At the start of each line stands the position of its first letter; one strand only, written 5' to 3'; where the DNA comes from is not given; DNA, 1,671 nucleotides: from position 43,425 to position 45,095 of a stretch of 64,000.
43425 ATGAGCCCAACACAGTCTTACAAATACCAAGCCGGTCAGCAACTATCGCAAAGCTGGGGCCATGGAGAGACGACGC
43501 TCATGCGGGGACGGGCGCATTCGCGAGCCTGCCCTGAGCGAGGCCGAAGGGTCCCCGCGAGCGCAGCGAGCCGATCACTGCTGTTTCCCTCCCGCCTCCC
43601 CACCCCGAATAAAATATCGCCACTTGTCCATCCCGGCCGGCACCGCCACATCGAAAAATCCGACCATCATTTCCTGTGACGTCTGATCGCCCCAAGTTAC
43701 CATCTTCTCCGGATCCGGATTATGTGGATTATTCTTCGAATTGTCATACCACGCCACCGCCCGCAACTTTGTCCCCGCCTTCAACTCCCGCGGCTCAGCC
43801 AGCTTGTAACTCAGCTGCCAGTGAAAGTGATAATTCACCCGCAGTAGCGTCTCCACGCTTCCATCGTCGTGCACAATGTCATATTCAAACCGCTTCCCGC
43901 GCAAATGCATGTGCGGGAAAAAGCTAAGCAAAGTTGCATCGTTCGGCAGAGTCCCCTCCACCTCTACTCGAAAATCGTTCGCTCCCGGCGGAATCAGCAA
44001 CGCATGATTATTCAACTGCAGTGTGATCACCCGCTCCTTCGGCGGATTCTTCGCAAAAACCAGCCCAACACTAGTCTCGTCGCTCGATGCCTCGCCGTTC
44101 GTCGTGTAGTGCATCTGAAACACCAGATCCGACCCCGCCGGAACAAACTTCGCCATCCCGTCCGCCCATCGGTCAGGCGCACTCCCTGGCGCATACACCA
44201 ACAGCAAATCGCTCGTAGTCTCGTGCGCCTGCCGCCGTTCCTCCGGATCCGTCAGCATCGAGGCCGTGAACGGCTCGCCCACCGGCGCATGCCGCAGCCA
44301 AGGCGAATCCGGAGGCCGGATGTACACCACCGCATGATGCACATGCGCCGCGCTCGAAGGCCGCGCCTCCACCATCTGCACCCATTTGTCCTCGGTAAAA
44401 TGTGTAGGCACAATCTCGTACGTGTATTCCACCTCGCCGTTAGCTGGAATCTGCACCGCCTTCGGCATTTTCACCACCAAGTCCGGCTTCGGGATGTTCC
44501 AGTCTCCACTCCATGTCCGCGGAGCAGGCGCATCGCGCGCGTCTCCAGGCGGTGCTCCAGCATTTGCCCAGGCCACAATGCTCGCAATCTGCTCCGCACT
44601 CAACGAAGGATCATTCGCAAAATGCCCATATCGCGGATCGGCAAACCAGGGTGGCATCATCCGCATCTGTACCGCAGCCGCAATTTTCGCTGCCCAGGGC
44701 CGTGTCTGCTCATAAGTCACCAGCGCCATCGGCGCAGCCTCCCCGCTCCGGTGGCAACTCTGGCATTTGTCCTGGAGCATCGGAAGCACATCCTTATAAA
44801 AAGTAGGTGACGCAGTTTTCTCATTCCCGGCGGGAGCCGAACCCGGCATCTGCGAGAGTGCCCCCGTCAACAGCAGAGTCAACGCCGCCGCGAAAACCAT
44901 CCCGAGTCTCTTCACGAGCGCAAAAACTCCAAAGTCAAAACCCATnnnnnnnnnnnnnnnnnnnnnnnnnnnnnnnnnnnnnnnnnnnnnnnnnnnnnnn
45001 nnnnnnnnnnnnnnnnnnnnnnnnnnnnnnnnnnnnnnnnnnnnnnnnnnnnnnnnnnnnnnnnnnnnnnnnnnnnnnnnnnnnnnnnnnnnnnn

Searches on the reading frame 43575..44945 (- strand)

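Call 72: search_protein_families(library=pfam, proteins=[window:43575-44945:-], max_evalue=0.00001)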
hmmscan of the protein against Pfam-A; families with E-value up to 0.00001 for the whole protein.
window:43575-44945:- (456 aa): 0 families

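Call 88: search_protein_families(library=pfam, proteins=[window:43575-44945:-], max_evalue=1)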
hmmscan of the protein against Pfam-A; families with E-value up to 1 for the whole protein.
window:43575-44945:- (456 aa): 4 families
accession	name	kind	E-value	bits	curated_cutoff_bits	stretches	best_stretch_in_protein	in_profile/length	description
PF03712.20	Cu2_monoox_C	-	3.1e-05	24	23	1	314-428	14-130/157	Copper type II ascorbate-dependent monooxygenase, C-terminal domain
PF14376.11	Haem_bd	-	0.019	15.4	27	0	84-128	92-132/133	Haem-binding domain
PF13442.11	Cytochrome_CBB3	-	0.073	13.9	27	1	58-100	11-51/68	Cytochrome C oxidase, cbb3-type, subunit III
PF00034.26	Cytochrom_C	-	0.11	14.2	21.3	1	58-126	9-85/90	Cytochrome c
